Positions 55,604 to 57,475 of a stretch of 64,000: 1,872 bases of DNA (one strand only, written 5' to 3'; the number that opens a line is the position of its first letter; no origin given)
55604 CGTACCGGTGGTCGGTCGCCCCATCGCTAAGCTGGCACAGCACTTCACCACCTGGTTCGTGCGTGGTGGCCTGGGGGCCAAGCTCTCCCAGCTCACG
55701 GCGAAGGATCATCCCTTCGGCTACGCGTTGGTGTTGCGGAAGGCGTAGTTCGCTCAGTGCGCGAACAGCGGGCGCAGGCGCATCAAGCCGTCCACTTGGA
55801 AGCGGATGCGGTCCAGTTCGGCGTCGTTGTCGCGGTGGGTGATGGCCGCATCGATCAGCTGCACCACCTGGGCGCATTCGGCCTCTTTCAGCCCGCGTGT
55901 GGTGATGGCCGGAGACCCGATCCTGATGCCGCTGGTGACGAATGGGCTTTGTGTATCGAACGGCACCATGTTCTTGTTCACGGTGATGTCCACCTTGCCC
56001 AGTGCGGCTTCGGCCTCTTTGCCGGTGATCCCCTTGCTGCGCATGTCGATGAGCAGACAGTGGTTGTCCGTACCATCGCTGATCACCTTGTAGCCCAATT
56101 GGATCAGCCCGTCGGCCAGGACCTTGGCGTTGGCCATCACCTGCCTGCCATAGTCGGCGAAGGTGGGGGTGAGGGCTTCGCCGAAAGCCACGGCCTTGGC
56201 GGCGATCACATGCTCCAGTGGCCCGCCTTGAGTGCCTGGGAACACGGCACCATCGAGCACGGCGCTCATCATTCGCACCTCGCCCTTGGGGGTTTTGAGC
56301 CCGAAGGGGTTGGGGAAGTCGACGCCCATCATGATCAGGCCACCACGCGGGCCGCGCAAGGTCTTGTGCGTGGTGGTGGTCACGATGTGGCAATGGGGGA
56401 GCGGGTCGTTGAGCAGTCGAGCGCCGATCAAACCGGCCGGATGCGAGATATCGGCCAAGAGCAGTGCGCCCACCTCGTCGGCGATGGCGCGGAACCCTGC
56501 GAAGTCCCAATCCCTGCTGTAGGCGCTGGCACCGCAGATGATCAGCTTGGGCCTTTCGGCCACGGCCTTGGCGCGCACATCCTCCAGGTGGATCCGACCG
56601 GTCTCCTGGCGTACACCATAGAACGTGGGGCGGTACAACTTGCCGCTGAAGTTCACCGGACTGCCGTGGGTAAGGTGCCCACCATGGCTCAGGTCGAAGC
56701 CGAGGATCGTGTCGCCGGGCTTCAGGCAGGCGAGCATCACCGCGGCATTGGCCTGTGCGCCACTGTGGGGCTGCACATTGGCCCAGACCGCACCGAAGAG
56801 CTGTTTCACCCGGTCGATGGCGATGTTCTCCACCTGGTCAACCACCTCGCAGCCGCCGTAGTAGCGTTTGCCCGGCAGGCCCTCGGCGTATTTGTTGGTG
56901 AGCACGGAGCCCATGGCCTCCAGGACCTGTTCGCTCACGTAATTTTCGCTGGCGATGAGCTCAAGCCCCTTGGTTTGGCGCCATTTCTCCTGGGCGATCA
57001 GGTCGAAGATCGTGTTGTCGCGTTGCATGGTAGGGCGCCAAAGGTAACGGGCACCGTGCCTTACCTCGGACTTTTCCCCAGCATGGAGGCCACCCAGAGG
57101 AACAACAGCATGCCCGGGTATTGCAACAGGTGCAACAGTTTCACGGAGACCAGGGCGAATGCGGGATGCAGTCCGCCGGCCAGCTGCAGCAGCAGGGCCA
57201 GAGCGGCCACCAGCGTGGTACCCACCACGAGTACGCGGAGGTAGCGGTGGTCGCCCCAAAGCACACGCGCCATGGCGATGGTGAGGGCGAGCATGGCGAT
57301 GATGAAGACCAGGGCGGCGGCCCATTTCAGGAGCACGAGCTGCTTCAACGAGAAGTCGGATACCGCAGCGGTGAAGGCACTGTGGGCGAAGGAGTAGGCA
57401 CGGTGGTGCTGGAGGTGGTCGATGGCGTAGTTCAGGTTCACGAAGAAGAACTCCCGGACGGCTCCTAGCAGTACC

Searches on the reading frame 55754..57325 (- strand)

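Call 79: search_protein_families(library=pfam, proteins=[window:55754-57325:-], max_evalue=0.00001)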
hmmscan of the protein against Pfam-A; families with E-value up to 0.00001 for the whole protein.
window:55754-57325:- (523 aa): 1 family
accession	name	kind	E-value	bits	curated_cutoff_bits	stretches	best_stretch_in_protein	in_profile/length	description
PF00464.25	SHMT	-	6.2e-158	526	27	1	101-491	3-399/399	Serine hydroxymethyltransferase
